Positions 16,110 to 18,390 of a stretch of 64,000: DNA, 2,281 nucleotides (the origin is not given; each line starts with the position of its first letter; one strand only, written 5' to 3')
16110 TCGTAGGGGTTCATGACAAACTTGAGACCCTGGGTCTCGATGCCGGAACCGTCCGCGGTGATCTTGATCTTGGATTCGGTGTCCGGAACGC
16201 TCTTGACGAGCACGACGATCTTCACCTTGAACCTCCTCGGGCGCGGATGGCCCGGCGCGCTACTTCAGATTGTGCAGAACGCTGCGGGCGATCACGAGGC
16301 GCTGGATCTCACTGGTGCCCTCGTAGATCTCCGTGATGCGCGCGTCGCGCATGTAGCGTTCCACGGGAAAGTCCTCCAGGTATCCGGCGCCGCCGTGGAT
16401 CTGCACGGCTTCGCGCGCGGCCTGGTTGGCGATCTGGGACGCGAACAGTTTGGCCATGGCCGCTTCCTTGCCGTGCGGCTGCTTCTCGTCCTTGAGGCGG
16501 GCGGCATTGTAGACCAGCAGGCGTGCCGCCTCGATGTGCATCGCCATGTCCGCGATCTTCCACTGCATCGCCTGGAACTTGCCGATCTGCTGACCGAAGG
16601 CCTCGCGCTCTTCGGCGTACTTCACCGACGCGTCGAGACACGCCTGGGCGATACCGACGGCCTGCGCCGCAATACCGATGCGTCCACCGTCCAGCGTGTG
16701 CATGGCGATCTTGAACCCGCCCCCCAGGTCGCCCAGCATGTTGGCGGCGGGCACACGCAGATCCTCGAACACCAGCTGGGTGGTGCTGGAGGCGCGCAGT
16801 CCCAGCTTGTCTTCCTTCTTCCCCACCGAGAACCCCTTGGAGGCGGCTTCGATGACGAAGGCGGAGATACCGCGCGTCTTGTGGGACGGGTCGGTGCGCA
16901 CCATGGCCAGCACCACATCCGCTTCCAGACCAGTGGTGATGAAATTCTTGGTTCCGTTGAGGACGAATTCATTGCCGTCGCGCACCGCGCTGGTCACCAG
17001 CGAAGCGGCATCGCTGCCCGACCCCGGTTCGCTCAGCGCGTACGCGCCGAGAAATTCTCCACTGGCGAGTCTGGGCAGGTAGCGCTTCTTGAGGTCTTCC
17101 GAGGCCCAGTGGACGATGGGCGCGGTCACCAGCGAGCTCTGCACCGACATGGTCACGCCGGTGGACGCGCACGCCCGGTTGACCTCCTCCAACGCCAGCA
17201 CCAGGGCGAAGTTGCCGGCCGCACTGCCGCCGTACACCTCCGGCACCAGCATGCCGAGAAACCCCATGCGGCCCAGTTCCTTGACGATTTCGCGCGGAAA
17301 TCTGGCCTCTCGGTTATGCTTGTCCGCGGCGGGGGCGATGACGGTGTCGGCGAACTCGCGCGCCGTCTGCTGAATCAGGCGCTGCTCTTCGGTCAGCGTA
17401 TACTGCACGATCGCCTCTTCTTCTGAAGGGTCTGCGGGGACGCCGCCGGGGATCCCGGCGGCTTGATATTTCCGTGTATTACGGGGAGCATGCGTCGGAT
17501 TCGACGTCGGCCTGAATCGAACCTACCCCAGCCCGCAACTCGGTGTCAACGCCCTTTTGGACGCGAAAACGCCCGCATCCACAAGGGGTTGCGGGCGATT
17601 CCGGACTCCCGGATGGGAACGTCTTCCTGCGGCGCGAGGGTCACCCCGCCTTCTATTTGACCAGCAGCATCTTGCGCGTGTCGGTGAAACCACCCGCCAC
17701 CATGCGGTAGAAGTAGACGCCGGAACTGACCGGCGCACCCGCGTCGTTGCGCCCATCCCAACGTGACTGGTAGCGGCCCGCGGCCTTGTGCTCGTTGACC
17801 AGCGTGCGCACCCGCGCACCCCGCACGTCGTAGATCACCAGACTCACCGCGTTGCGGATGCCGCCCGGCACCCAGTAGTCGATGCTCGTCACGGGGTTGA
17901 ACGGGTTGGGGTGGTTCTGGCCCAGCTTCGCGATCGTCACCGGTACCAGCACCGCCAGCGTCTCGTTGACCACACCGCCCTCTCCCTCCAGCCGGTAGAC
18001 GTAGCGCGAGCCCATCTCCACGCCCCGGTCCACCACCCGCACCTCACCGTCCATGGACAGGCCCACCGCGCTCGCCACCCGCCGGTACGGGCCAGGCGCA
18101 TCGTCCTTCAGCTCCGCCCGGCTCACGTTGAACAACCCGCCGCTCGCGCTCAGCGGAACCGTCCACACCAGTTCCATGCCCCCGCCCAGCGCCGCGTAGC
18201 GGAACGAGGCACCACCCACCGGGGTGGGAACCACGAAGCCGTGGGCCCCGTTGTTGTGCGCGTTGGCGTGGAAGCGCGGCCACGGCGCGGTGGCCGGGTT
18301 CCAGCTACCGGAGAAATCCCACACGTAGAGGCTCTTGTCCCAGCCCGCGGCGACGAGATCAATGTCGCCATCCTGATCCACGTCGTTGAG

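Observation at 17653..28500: Near-identical ~580-nt 3' ends of the three giant genes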

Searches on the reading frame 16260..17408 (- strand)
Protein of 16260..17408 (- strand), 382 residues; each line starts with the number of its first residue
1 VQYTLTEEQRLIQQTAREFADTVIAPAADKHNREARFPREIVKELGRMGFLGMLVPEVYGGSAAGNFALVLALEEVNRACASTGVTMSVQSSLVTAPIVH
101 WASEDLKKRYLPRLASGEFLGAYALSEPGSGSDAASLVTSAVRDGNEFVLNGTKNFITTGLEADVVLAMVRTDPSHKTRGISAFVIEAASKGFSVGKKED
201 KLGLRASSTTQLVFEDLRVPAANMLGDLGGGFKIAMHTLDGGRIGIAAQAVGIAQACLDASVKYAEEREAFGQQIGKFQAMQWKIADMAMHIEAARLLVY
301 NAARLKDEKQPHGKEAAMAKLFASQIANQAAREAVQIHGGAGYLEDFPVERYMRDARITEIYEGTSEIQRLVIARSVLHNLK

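Call 18: find_encoding_contigs(protein=window:16260-17408:-, flank=10000, max_places=5)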
Protein window:16260-17408:- (382 aa): 8 contigs read that carry it; 3 places shown.
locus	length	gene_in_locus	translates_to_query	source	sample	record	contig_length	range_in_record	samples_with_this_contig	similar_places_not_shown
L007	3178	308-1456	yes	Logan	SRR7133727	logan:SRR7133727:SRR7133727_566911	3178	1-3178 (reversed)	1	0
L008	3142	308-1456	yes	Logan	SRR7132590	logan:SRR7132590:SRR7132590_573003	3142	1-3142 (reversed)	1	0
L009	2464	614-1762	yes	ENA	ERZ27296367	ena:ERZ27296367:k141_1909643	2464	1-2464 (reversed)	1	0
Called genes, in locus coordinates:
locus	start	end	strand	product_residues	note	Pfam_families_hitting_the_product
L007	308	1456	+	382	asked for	PF02771:Acyl-CoA_dh_N, PF02770:Acyl-CoA_dh_M, PF00441:Acyl-CoA_dh_1, PF08028:Acyl-CoA_dh_2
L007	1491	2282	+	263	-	PF01012:ETF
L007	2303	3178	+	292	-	?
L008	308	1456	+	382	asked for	PF02771:Acyl-CoA_dh_N, PF02770:Acyl-CoA_dh_M, PF00441:Acyl-CoA_dh_1, PF08028:Acyl-CoA_dh_2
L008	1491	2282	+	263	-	PF01012:ETF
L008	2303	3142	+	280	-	?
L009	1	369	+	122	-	?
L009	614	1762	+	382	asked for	PF02771:Acyl-CoA_dh_N, PF02770:Acyl-CoA_dh_M, PF00441:Acyl-CoA_dh_1, PF08028:Acyl-CoA_dh_2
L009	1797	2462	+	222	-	?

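Call 51: list_cluster_members(proteins=[window:16260-17408:-, window:39371-42646:-, window:17653-22764:-, window:22656-27587:-, window:22656-27596:-, window:27923-33070:-, window:45888-48125:-])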
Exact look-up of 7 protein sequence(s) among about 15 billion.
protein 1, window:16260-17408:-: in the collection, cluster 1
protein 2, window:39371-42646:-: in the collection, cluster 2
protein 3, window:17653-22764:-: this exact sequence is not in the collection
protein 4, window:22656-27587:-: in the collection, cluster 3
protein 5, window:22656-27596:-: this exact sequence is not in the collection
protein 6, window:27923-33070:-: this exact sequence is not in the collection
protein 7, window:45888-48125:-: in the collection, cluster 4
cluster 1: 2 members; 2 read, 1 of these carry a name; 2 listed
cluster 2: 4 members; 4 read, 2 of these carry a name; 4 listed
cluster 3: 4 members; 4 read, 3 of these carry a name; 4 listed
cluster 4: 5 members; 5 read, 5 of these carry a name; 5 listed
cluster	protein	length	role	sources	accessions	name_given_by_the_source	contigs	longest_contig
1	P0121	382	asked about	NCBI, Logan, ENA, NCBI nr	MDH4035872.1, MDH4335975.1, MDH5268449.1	MAG: acyl-CoA dehydrogenase [Candidatus Krumholzibacteria bacterium] | acyl-CoA dehydrogenase [Candidatus Krumholzibacteria bacterium]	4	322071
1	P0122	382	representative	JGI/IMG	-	-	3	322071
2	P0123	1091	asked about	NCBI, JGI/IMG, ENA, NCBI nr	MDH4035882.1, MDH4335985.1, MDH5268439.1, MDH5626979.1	MAG: carbamoyl-phosphate synthase large subunit [Candidatus Krumholzibacteria bacterium] | carbamoyl-phosphate synthase large subunit [Candidatus Krumholzibacteria bacterium]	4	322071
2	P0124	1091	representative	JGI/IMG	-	carbamoyl-phosphate synthase large subunit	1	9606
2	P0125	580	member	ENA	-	-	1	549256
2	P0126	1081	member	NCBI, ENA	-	-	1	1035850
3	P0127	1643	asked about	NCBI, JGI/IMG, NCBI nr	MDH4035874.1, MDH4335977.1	MAG: C25 family cysteine peptidase [Candidatus Krumholzibacteria bacterium] | C25 family cysteine peptidase [Candidatus Krumholzibacteria bacterium]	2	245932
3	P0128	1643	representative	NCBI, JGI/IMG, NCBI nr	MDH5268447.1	MAG: C25 family cysteine peptidase [Candidatus Krumholzibacteria bacterium] | C25 family cysteine peptidase [Candidatus Krumholzibacteria bacterium]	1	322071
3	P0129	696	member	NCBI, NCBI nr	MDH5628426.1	MAG: FG-GAP-like repeat-containing protein, partial [Candidatus Krumholzibacteria ... | FG-GAP-like repeat-containing protein [Candidatus Krumholzibacteria bacterium]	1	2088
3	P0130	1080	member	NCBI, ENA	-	-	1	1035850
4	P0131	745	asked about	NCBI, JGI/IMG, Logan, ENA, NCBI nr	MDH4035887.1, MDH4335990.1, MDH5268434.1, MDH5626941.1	MAG: ferrous iron transport protein B [Candidatus Krumholzibacteria bacterium] | ferrous iron transport protein B [Candidatus Krumholzibacteria bacterium]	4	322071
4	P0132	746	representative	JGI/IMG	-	ferrous iron transport protein B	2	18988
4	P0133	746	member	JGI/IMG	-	ferrous iron transport protein B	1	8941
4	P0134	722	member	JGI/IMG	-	ferrous iron transport protein B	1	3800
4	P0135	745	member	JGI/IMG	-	ferrous iron transport protein B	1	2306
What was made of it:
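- Protein B is deposited identically from two MAGs (call 51).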

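Call 52: find_encoding_contigs(protein=P0128, flank=10000, max_places=5)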
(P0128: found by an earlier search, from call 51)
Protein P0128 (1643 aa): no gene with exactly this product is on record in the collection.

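Call 53: find_encoding_contigs(protein=P0127, flank=10000, max_places=5)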
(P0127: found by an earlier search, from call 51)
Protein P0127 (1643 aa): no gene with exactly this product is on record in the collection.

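Call 55: find_encoding_contigs(protein=P0130, flank=10000, max_places=4)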
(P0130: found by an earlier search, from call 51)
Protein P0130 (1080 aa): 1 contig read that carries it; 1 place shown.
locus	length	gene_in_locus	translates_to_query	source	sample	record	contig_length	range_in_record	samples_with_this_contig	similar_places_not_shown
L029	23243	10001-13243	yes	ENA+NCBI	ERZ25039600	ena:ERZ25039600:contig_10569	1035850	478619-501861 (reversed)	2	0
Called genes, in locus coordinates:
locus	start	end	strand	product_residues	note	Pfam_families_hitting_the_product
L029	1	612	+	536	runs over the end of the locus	PF00496:SBP_bac_5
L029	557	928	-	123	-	-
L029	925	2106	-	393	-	PF00108:Thiolase_N, PF22691:Thiolase_C_1, PF02803:Thiolase_C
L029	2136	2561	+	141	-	PF02681:DUF212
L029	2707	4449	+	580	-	PF00413:Peptidase_M10 (weak)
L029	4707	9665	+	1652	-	PF01364:Peptidase_C25, PF02369:Big_1 (faint), PF00041:fn3 (weak), PF01839:FG-GAP (faint), PF15907:Itfg2 (faint), PF25292:Beta-prop_CGLA (faint), PF13517:FG-GAP_3, PF13860:FlgD_ig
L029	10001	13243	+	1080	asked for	PF01364:Peptidase_C25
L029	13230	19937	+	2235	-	PF01839:FG-GAP (faint), PF25292:Beta-prop_CGLA (faint), PF13517:FG-GAP_3 (weak), PF01364:Peptidase_C25, PF13517:FG-GAP_3, PF13570:Beta-prop_ACSF4 (weak), PF13517:FG-GAP_3, PF13860:FlgD_ig, +1 more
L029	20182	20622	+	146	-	PF02771:Acyl-CoA_dh_N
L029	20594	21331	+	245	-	PF02770:Acyl-CoA_dh_M, PF00441:Acyl-CoA_dh_1, PF08028:Acyl-CoA_dh_2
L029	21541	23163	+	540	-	PF01012:ETF, PF00766:ETF_alpha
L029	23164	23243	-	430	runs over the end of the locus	-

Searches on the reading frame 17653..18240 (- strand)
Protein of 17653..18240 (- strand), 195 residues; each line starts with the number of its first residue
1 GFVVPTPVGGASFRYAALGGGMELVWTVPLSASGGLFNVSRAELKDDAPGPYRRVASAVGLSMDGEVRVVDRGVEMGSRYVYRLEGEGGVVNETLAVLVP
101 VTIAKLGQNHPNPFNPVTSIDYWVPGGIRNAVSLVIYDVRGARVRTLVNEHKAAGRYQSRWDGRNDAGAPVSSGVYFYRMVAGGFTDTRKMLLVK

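Call 6: search_protein_families(library=pfam, proteins=[window:17653-18240:-], max_evalue=0.1)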
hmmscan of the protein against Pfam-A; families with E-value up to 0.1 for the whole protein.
window:17653-18240:- (195 aa): 3 families
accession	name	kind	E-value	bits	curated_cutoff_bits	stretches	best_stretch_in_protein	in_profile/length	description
PF13860.13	FlgD_ig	-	2.6e-10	40.6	27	1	131-182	24-75/79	FlgD Ig-like domain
PF13585.12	CHU_C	-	0.00053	20.5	27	1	131-182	28-72/86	CHU_C Type IX secretion signal domain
PF18962.6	Por_Secre_tail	-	0.011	16.5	27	1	111-191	3-73/75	Secretion system C-terminal sorting domain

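Call 7: search_protein_families(library=ncbifam, proteins=[window:17653-18240:-], max_evalue=0.1)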
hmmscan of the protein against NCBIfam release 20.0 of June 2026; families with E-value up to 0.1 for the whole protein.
window:17653-18240:- (195 aa): 10 families
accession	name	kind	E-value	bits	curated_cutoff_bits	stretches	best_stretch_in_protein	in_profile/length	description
NF009276.0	PRK12633.1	equivalog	9.6e-09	35.3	383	1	96-182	95-181/234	flagellar basal body rod modification protein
TIGR04183.1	Por_Secre_tail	domain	1.4e-06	28.2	23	1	111-192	3-70/72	T9SS type A sorting domain-containing protein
NF005176.1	PRK06655.1-1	equivalog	9.5e-06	25.7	230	1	130-181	97-148/197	flagellar hook assembly protein FlgD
NF033707.1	T9SS_sortase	equivalog_domain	1.5e-05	22.8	420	1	108-181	1000-1076/1095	type IX secretion system sortase PorU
NF009277.0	PRK12634.1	equivalog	0.0029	17.7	333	1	131-177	123-169/221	flagellar basal body rod modification protein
NF009453.0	PRK12813.1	equivalog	0.003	17.1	264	1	131-179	125-170/223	flagellar basal body rod modification protein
NF052228.1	T9SS_PorZ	equivalog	0.0049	15.3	260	1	136-178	701-738/757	type IX secretion system anionic LPS delivery protein PorZ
NF009452.0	PRK12812.1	equivalog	0.0087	15.3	258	1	130-181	152-205/289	flagellar basal body rod modification protein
NF053608.1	Lsa66_OmpA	equivalog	0.04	12.3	700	0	159-181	315-337/581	fibronectin-binding adhesin Lsa66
NF052323.1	T9SSA_dep_M6i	equivalog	0.081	10.8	600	1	109-182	960-1026/1043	T9SS-dependent M6-like inactivated metalloprotease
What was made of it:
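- On T9SS type A C-terminal sorting domain (TIGR04183 / Pfam FlgD_ig clan): The match covers the last ~85 residues (calls 6, 7).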

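Call 13: find_homologous_proteins(query=window:17653-18240:-, max_evalue=0.001)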
Query window:17653-18240:- (195 aa): 3734 proteins with E <= 0.001 among 4618 candidates; the best 120 are listed.
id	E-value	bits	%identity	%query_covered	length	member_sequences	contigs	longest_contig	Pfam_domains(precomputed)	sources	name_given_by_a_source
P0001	2.3e-94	333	78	98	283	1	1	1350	PF13860.13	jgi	jgi:FlgD Ig-like domain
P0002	2.3e-75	271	78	81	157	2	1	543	PF13860.13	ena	-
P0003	1.5e-74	268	70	89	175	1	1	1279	PF13860.13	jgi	jgi:hypothetical protein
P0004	2.3e-73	264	100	62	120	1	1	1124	PF13860.13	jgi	-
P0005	6.2e-70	253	86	68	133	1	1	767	PF13860.13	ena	-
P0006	6.4e-70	253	64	100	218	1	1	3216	PF13860.13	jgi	jgi:hypothetical protein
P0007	8.9e-69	249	64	94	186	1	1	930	PF13860.13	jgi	jgi:hypothetical protein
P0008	2.9e-68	248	64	100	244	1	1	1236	PF13860.13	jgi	jgi:hypothetical protein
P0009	1.3e-67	246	62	100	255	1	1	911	PF13860.13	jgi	jgi:hypothetical protein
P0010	4.6e-63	231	76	72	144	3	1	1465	PF13860.13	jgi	jgi:hypothetical protein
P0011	3.0e-62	228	76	72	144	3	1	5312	PF13860.13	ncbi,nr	ncbi:MAG TPA: FlgD immunoglobulin-like domain containing protein, partial [Candidatus Krumholzibacte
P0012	1.8e-61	226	61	100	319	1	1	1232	PF01839.30,PF13517.13,PF13860.13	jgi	jgi:hypothetical protein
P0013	1.0e-60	223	54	99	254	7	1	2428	PF13860.13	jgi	jgi:hypothetical protein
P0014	3.2e-60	221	55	100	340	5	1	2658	PF01839.30,PF13517.13,PF13860.13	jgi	jgi:hypothetical protein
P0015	8.4e-60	220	76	70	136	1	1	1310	PF13860.13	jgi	jgi:hypothetical protein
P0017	1.5e-59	219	54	100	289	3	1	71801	PF13517.13,PF13860.13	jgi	jgi:hypothetical protein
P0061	2.9e-27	114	41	96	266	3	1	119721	PF18962.8,PF13860.13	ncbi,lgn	-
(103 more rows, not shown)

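Call 14: find_encoding_contigs(protein=P0017, flank=10000, max_places=4)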
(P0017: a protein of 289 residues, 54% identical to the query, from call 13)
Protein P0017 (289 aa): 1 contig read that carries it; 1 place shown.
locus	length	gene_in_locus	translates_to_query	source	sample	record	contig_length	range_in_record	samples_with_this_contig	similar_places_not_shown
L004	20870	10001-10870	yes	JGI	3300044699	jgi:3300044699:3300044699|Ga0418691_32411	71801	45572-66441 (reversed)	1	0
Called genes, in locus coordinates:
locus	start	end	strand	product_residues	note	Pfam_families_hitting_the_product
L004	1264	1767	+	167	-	PF01364:Peptidase_C25 (weak)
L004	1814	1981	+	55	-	-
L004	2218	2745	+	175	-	-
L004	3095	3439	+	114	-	-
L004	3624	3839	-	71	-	-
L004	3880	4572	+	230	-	-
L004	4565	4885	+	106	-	-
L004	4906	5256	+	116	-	-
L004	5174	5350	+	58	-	-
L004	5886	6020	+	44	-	-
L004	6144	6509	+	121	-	-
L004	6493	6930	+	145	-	-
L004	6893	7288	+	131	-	PF01364:Peptidase_C25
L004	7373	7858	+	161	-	-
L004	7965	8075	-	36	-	-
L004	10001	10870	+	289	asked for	PF13517:FG-GAP_3 (weak), PF13860:FlgD_ig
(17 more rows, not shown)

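Call 15: find_encoding_contigs(protein=P0061, flank=6000, max_places=3)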
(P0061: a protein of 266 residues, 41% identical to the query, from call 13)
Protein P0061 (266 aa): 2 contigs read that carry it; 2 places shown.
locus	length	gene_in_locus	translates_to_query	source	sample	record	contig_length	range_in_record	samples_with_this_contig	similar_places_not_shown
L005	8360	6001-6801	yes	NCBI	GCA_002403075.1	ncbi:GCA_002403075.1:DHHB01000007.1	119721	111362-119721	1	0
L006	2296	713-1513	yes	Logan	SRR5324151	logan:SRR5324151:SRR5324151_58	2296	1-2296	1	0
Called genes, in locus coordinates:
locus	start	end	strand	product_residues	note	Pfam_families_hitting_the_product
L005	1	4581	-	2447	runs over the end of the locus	PF00082:Peptidase_S8, PF08308:PEGA (faint), PF13620:CarboxypepD_reg, PF13715:CarbopepD_reg_2, PF20773:InhA-like_MAM, PF21471:Reelin_subrepeat-B (faint), PF20773:InhA-like_MAM, PF13860:FlgD_ig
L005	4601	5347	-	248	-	-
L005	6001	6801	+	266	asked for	PF13860:FlgD_ig, PF18962:Por_Secre_tail (faint)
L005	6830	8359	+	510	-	?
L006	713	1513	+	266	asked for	PF13860:FlgD_ig, PF18962:Por_Secre_tail (faint)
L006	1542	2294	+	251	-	?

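Call 30: predict_structure(alignment_id=A1)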
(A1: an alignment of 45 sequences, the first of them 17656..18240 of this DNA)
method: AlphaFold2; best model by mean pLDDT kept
length: 195 residues; sequences in the alignment: 45
mean_pLDDT: 89.6   pTM: 0.74
mean pLDDT of the five models: 89.6, 88.7, 88.4, 88.3, 88.0
residues with pLDDT >= 90: 142; 70-90: 37; 50-70: 9; < 50: 7
segments of 3 or more residues with pLDDT < 50: 1-3, 5-8
pLDDT, mean of each block of 10 residues (from residue 1): 50 90 92 84 95 97 94 94 92 92 87 76 89 97 98 94 95 95 93 85
secondary structure, 60 per line:
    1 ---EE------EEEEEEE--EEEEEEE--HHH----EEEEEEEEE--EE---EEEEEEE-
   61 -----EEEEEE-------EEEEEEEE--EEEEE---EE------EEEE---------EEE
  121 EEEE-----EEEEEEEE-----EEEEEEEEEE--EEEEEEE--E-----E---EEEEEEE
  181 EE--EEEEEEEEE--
elements in order: E12-18 E21-27 E37-45 E53-59 E66-71 E79-86 E89-93 E105-108 E118-124 E130-137 E143-152 E155-161 E174-182 E185-193
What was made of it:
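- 17914..18228 (-): Copy A of the core conversion tract (fn3-like pre-tail domain): 315 nt, 96-98% identical among the three copies. The 5' edge is sharp, at the PTPV linker. AF2 model residues 12-93 form a 7-strand sandwich (call 30).
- On Fibronectin type III domain (PF00041): The AF2 model has pLDDT 89.6 and shows two 7-strand sandwiches (call 30).
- Closest known: T9SS cargo with an Ig-like domain in front of the C-terminal domain. Same: The AF2 model shows two consecutive sandwiches (call 30).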

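Call 33: fold_search(model_id=the predicted structure, library=pdb)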
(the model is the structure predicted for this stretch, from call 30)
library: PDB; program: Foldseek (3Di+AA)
matches with E <= 10: 1866; with E <= 0.001: 91
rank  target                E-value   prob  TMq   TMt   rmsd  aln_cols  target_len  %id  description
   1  4hsa_C                1.6e-05  1.00  0.32  0.24  15.6       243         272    9  Structure of interleukin 17a in complex with il17ra receptor (released 2013-05-22)
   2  1hwh_B                3.5e-05  1.00  0.30  0.30  15.7       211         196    9  1:1 COMPLEX OF HUMAN GROWTH HORMONE MUTANT G120R WITH ITS SOLUBLE BINDING PROTEIN (released 1997-11-19)
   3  6e3l_D                3.7e-05  1.00  0.36  0.34  12.1       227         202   11  Interferon gamma signalling complex with IFNGR1 and IFNGR2 (released 2019-02-27)
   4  7y6e_D                3.9e-05  1.00  0.35  0.34  15.5       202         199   10  Crystal structure of sDscam FNIII23 domains, isoform Beta2v6 (released 2023-05-24)
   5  8jmw_A                4.5e-05  1.00  0.33  0.14  14.2       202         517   11  Fibril form of serine peptidase Vpr (released 2023-12-06)
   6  3jvf_C                4.5e-05  1.00  0.30  0.22  15.3       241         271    7  Crystal structure of an Interleukin-17 receptor complex (released 2009-10-20)
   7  1cd9_B                5.2e-05  1.00  0.33  0.31  14.1       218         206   12  2:2 COMPLEX OF G-CSF WITH ITS RECEPTOR (released 2000-03-08)
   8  4hsa_F                5.5e-05  1.00  0.31  0.24  15.5       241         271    9  Structure of interleukin 17a in complex with il17ra receptor (released 2013-05-22)
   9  4y5x_C                6.1e-05  1.00  0.32  0.30  14.1       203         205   11  Diabody 305 complex with EpoR (released 2015-03-18)
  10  6e3k_D                7.1e-05  1.00  0.36  0.34  12.2       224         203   12  Interferon gamma signalling complex with IFNGR1 and IFNGR2 (released 2019-02-27)
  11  1qg3_B                7.8e-05  1.00  0.36  0.37  10.7       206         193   14  CRYSTAL STRUCTURE OF A TANDEM PAIR OF FIBRONECTIN TYPE III DOMAINS FROM THE CYTOPLASMIC TAIL OF INTEGRIN ALPHA6 BETA4 (released 1999-08-20)
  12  6gvk_A                8.6e-05  1.00  0.33  0.33  14.3       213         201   13  Second pair of Fibronectin type III domains of integrin beta4 (T1663R mutant) bound to the bullous pemphigoid antigen  (released 2019-03-20)
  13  6e3l_C                9.1e-05  1.00  0.36  0.34  12.8       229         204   10  Interferon gamma signalling complex with IFNGR1 and IFNGR2 (released 2019-02-27)
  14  1cd9_D                1.0e-04  1.00  0.30  0.29  14.6       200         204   12  2:2 COMPLEX OF G-CSF WITH ITS RECEPTOR (released 2000-03-08)
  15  2ykl_L                1.2e-04  1.00  0.32  0.32   9.6       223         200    8  Structure of human anti-nicotine Fab fragment in complex with nicotine-11-yl-methyl-(4-ethylamino-4-oxo)-butanoate (released 2011-11-16)
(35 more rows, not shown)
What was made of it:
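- On Fibronectin type III domain (PF00041): The top Foldseek PDB hits are tandem fn3 pairs (call 33).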
